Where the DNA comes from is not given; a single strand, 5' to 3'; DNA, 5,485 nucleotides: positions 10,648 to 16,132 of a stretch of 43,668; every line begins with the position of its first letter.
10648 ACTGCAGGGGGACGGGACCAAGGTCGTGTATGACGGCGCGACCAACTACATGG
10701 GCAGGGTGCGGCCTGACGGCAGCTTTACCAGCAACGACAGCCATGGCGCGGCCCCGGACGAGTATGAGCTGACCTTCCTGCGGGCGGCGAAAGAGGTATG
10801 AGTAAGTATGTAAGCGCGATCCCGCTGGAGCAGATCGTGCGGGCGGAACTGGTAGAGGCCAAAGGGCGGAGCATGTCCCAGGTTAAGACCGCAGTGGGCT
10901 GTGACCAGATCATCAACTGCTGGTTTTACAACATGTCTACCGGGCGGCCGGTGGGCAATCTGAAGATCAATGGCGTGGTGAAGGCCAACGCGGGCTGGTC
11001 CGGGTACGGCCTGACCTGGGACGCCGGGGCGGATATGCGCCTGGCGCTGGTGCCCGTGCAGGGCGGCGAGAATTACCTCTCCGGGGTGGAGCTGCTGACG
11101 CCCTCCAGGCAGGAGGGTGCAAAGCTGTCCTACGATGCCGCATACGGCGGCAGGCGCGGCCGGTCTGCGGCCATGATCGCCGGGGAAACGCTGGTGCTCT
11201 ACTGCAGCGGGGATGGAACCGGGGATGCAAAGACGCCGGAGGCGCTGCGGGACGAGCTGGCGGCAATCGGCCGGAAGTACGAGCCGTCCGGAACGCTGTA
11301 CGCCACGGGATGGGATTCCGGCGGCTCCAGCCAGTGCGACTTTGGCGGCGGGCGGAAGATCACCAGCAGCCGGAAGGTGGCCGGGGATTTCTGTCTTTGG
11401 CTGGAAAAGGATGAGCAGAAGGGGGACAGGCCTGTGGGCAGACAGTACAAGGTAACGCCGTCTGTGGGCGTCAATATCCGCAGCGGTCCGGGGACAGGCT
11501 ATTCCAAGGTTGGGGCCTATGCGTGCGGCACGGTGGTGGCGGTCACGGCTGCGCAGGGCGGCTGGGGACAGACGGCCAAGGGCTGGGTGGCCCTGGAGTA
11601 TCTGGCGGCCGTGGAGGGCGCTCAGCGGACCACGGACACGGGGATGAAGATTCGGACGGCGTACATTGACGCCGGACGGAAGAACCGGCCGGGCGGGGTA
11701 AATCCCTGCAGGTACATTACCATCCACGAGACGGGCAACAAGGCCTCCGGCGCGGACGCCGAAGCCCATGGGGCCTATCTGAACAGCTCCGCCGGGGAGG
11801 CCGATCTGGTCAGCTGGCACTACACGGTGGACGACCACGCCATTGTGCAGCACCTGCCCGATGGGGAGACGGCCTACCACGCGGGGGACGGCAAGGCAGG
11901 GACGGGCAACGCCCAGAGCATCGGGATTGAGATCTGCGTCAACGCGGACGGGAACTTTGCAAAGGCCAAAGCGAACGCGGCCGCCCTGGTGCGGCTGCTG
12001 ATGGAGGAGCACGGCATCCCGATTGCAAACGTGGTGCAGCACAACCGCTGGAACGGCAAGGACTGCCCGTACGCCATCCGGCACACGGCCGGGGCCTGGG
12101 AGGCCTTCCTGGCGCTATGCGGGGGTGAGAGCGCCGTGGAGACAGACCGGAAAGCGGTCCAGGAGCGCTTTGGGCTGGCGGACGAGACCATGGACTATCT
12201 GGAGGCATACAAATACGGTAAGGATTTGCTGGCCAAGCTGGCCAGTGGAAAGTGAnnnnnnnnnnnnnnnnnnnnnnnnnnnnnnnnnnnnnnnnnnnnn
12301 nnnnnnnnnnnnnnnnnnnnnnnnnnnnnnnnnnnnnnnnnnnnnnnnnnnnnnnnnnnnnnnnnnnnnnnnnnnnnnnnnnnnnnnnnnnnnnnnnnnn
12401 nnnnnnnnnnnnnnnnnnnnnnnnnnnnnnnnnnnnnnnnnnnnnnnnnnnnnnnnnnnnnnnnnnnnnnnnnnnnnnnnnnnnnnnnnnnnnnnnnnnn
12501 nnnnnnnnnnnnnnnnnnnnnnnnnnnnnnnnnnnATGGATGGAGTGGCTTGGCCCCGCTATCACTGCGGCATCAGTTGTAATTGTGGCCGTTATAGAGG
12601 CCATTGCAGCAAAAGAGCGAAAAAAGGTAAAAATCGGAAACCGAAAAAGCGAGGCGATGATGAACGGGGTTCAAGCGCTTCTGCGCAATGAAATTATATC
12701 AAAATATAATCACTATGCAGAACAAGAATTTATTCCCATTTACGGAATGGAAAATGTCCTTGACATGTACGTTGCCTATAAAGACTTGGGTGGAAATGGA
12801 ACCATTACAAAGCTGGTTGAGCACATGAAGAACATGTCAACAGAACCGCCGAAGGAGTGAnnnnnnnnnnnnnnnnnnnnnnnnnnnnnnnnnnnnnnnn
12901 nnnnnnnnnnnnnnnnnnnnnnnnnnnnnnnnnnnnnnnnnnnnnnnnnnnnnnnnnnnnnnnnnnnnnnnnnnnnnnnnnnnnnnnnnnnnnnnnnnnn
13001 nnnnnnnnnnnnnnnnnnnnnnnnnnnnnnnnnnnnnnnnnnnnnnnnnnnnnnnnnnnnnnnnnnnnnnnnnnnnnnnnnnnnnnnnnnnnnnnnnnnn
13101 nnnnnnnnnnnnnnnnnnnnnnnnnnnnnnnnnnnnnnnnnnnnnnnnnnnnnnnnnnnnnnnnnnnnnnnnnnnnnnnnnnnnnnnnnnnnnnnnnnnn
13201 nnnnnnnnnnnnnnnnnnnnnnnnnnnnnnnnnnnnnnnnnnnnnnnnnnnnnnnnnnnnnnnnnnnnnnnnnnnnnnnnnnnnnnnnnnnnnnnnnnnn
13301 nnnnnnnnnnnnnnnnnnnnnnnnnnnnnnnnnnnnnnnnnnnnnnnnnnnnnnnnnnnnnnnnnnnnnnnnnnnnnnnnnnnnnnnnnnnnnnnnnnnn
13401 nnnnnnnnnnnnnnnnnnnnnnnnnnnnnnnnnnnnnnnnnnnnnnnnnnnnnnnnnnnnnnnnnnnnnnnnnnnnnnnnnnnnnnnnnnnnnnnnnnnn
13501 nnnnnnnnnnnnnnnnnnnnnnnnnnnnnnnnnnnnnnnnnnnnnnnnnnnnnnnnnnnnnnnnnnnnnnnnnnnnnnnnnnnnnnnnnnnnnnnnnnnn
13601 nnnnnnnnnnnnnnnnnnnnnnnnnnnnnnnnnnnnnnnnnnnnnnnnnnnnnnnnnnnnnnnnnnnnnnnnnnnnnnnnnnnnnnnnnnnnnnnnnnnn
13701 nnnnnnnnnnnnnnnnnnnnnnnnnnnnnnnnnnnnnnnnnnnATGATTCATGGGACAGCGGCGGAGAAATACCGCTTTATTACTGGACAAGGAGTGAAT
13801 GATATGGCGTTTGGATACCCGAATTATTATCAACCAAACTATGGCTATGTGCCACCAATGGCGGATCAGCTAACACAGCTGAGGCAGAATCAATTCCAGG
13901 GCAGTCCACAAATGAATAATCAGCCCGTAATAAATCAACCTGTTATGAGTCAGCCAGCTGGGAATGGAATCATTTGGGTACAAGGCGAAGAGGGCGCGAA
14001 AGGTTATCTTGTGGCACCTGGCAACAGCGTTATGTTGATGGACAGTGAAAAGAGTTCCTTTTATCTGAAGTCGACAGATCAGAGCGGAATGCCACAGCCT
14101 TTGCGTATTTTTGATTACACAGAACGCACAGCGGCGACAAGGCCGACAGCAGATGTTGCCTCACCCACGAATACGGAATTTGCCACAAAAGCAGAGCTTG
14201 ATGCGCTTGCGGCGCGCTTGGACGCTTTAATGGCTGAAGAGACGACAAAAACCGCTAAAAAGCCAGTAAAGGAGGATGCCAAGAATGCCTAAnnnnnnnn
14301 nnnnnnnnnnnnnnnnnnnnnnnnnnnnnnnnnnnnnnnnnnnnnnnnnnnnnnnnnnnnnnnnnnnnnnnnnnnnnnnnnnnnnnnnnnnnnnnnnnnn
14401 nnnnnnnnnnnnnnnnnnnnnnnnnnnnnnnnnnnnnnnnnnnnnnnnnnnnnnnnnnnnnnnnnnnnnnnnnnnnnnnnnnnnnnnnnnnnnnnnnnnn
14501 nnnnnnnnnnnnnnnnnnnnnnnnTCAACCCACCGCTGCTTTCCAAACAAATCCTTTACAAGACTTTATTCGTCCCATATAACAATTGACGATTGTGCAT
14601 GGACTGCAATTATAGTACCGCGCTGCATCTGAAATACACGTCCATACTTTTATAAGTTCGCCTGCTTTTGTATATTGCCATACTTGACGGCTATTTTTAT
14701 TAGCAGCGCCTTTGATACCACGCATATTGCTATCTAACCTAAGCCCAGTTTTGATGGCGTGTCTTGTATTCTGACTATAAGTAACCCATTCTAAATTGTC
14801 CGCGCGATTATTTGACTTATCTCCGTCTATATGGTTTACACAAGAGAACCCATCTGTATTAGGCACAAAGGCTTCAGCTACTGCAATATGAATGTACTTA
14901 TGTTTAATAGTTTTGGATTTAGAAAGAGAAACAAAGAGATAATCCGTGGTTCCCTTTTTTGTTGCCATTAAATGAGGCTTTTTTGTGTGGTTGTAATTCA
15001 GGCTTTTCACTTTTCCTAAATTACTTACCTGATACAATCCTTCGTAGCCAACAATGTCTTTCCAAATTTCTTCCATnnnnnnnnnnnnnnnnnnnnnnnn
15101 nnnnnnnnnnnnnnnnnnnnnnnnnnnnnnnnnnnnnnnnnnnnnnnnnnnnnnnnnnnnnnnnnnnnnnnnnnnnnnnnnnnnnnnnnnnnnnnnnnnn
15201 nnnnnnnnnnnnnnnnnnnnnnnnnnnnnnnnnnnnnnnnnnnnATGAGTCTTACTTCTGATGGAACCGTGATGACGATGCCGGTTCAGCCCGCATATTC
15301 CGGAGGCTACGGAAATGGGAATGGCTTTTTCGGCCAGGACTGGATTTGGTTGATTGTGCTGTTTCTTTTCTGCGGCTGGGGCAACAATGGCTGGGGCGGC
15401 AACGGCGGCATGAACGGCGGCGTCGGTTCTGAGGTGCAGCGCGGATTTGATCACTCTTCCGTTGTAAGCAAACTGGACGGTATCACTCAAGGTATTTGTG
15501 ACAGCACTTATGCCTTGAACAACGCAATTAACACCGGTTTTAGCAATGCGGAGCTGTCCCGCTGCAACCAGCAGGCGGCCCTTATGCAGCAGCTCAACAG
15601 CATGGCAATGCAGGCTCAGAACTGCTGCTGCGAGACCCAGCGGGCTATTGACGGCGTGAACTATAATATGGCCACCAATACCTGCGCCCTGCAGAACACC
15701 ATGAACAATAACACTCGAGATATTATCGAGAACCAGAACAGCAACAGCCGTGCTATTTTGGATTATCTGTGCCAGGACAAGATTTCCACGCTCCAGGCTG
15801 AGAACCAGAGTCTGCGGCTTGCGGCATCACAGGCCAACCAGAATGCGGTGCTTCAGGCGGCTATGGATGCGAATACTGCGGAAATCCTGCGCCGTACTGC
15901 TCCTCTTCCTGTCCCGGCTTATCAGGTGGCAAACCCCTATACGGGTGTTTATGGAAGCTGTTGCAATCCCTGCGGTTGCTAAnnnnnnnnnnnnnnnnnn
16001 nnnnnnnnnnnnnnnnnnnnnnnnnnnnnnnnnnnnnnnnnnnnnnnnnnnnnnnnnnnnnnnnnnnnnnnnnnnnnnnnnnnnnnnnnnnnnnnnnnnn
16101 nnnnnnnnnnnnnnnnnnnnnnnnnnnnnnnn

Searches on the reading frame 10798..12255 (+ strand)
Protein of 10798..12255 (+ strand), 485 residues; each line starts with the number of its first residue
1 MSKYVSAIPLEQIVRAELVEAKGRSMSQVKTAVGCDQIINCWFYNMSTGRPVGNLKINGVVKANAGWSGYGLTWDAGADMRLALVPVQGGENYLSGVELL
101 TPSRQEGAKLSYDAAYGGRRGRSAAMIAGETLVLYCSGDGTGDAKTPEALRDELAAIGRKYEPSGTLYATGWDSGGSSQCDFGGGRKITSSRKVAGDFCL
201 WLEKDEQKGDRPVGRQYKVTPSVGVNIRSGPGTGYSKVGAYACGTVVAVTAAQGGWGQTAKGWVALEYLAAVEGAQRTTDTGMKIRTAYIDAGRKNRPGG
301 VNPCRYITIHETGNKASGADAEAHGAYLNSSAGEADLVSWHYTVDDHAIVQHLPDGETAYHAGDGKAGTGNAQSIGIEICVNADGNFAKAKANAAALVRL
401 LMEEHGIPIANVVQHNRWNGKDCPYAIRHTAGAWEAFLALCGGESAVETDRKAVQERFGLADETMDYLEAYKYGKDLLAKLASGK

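Call 14: search_protein_families(library=phrogs, proteins=[window:10798-12255:+], max_evalue=0.00001)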
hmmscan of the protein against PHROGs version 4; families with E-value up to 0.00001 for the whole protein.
window:10798-12255:+ (485 aa): 12 families
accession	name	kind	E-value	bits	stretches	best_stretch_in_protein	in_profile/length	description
phrog_18955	-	unknown function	8.3e-173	576.4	1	3-461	2-453/483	-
phrog_3088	-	lysis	7e-46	158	1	283-456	2-171/248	amidase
phrog_1794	-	lysis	5.8e-40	138.7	2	280-447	25-201/336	amidase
phrog_670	-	lysis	4.7e-37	129.1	1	281-446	89-255/596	endolysin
phrog_1493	-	lysis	1.3e-36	127.6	1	293-453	21-179/394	endolysin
phrog_9611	-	lysis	3e-35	123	1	285-456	3-180/246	endolysin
phrog_833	-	lysis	1.9e-27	97.7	1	299-426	25-150/294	endolysin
phrog_5182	-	lysis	3.8e-25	90.1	1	297-424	28-163/321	endolysin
phrog_2338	-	lysis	2.3e-23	84.1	1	283-425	6-146/346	endolysin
phrog_15001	-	lysis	5e-15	56.5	1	276-430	8-170/367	endolysin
phrog_19265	-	unknown function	2.5e-14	54.7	1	304-429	24-146/293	-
phrog_1110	-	lysis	3.1e-08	34.3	1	298-409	15-122/301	endolysin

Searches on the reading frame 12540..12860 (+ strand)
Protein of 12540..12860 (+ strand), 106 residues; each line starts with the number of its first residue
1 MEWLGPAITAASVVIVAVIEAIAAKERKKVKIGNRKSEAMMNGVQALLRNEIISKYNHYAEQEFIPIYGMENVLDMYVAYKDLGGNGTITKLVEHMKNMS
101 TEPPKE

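Call 14: search_protein_families(library=phrogs, proteins=[window:12540-12860:+], max_evalue=0.00001)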
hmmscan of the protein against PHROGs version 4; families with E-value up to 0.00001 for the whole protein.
window:12540-12860:+ (106 aa): 2 families
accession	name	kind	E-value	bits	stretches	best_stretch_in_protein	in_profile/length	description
phrog_4105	-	unknown function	3.6e-21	76.4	1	14-104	11-101/103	-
phrog_4257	-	unknown function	1.3e-06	29.7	1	28-101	60-133/138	-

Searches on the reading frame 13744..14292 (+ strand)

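Call 14: search_protein_families(library=phrogs, proteins=[window:13744-14292:+], max_evalue=0.00001)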
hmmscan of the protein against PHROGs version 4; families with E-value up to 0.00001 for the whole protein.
window:13744-14292:+ (182 aa): 1 family
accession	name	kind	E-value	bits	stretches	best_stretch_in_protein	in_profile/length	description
phrog_21718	-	unknown function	1.7e-34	120.1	1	25-178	12-156/159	-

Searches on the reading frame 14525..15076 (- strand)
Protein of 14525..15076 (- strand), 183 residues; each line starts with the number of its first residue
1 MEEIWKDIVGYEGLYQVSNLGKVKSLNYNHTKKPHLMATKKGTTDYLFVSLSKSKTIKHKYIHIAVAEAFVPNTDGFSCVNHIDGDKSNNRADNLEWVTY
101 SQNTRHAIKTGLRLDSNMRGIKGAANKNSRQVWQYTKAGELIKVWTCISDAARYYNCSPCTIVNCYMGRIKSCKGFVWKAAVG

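Call 14: search_protein_families(library=phrogs, proteins=[window:14525-15076:-], max_evalue=0.00001)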
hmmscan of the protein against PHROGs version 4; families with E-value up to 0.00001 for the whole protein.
window:14525-15076:- (183 aa): 7 families
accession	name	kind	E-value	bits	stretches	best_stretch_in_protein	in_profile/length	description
phrog_59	-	DNA, RNA and nucleotide metabolism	7.9e-47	161.5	1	1-177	136-281/423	HNH endonuclease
phrog_959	-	DNA, RNA and nucleotide metabolism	1.2e-31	110.3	1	1-131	4-129/138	HNH endonuclease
phrog_1492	-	DNA, RNA and nucleotide metabolism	2.5e-28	100.4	1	1-111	43-163/414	HNH endonuclease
phrog_37683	-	unknown function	4.6e-14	53.2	1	15-108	121-209/279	-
phrog_99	-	DNA, RNA and nucleotide metabolism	2.1e-10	41.8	1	21-134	125-227/383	HNH endonuclease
phrog_15471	-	DNA, RNA and nucleotide metabolism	4.9e-08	34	1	43-122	15-81/183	HNH endonuclease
phrog_4578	-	DNA, RNA and nucleotide metabolism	2e-06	28.7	1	56-134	8-82/130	HNH endonuclease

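Call 61: search_protein_families(library=pfam, proteins=[window:14525-15076:-], max_evalue=0.001)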
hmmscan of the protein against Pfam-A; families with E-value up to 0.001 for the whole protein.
window:14525-15076:- (183 aa): 3 families
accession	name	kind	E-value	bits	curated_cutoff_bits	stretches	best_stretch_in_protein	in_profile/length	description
PF07463.16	NUMOD4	-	3.7e-13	49.9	23.4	1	3-52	1-49/49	NUMOD4 motif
PF13392.12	HNH_3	-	2.9e-11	43.3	24.8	1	60-105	1-46/46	HNH endonuclease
PF07453.19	NUMOD1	-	0.00036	21.1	22.8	1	132-165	3-36/37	NUMOD1 domain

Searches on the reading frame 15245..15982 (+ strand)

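Call 14: search_protein_families(library=phrogs, proteins=[window:15245-15982:+], max_evalue=0.00001)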
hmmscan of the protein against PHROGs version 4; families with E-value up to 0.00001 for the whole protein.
window:15245-15982:+ (245 aa): 1 family
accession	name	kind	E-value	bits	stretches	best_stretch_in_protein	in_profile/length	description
phrog_16490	-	unknown function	2.7e-69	235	1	1-245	1-281/286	-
